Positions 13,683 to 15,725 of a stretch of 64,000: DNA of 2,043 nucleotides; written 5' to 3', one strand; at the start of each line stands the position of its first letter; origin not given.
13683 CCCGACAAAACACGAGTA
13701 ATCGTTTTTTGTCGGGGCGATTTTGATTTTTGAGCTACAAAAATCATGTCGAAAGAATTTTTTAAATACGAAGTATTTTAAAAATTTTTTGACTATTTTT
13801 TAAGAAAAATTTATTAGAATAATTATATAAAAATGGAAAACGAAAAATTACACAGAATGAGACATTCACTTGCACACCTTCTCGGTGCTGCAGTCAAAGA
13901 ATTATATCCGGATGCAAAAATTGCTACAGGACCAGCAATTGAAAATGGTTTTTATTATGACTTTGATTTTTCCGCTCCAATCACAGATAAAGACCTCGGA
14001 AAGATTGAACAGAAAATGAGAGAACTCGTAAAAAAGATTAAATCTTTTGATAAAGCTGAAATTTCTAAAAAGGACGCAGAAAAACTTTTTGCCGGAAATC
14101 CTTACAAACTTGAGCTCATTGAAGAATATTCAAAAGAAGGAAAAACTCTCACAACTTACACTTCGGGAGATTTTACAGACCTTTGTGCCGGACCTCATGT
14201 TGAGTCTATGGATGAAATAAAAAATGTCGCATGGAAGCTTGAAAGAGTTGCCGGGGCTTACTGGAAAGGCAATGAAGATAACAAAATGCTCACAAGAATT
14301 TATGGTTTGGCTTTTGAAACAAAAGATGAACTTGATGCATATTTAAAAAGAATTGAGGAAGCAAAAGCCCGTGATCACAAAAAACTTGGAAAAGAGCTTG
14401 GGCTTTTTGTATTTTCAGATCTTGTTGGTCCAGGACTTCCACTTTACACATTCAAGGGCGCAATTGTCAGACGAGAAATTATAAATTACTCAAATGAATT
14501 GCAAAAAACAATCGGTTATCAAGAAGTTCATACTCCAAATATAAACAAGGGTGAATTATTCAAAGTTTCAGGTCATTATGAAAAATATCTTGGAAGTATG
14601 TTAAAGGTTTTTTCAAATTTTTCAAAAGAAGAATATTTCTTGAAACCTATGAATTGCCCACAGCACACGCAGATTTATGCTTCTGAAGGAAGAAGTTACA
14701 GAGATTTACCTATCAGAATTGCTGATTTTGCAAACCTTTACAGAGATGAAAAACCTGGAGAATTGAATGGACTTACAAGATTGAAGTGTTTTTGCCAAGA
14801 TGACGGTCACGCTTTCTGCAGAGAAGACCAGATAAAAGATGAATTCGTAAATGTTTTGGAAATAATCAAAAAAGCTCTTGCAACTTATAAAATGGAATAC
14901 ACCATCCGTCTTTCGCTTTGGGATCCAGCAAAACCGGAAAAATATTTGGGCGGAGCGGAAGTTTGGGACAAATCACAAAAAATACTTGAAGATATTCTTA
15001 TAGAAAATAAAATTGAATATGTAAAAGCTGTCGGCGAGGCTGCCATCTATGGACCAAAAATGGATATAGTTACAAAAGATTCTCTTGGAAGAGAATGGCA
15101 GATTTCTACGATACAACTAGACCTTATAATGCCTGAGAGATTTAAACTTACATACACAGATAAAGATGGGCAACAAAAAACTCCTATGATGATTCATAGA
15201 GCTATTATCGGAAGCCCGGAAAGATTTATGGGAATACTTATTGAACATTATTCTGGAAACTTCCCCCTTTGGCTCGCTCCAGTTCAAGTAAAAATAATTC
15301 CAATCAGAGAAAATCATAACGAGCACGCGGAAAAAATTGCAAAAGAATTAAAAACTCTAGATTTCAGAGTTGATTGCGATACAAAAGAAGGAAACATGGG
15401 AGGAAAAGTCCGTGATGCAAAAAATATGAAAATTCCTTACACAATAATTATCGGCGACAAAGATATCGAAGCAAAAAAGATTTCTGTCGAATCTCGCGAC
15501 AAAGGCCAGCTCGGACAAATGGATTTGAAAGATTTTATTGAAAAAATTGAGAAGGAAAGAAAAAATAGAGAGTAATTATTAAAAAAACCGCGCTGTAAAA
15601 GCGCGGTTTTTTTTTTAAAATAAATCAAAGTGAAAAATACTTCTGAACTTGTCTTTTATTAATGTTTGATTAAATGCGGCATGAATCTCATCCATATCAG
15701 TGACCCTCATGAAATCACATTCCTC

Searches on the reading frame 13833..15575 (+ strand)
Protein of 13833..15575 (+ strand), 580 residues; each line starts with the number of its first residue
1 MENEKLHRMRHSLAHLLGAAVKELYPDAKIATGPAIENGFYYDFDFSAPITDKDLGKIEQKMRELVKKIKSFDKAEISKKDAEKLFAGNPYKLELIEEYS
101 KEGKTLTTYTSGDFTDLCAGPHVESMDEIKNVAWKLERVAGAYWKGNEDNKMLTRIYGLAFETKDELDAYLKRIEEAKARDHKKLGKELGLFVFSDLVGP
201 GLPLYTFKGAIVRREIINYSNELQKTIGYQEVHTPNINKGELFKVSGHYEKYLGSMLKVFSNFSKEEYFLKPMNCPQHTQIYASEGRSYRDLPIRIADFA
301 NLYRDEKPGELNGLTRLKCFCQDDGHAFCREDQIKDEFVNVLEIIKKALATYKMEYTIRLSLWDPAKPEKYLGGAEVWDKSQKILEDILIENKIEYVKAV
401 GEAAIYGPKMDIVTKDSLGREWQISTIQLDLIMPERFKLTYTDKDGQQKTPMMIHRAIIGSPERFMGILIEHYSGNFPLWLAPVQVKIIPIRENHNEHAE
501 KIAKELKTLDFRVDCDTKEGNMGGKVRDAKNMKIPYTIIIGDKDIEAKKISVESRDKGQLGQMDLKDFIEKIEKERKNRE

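Call 50: search_protein_families(library=pfam, proteins=[window:13833-15575:+], max_evalue=0.001)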
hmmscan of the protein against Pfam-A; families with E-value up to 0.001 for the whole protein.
window:13833-15575:+ (580 aa): 3 families
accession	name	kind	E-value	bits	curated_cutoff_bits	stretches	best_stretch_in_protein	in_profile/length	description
PF00587.30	tRNA-synt_2b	-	1.3e-41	143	29.3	1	265-473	8-179/179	tRNA synthetase class II core domain (G, H, P, S and T)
PF03129.25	HGTP_anticodon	-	1.2e-22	80.3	21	1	485-574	1-93/94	Anticodon binding domain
PF07973.19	tRNA_SAD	-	9.6e-11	41.9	24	1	107-157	2-44/44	Threonyl and Alanyl tRNA synthetase second additional domain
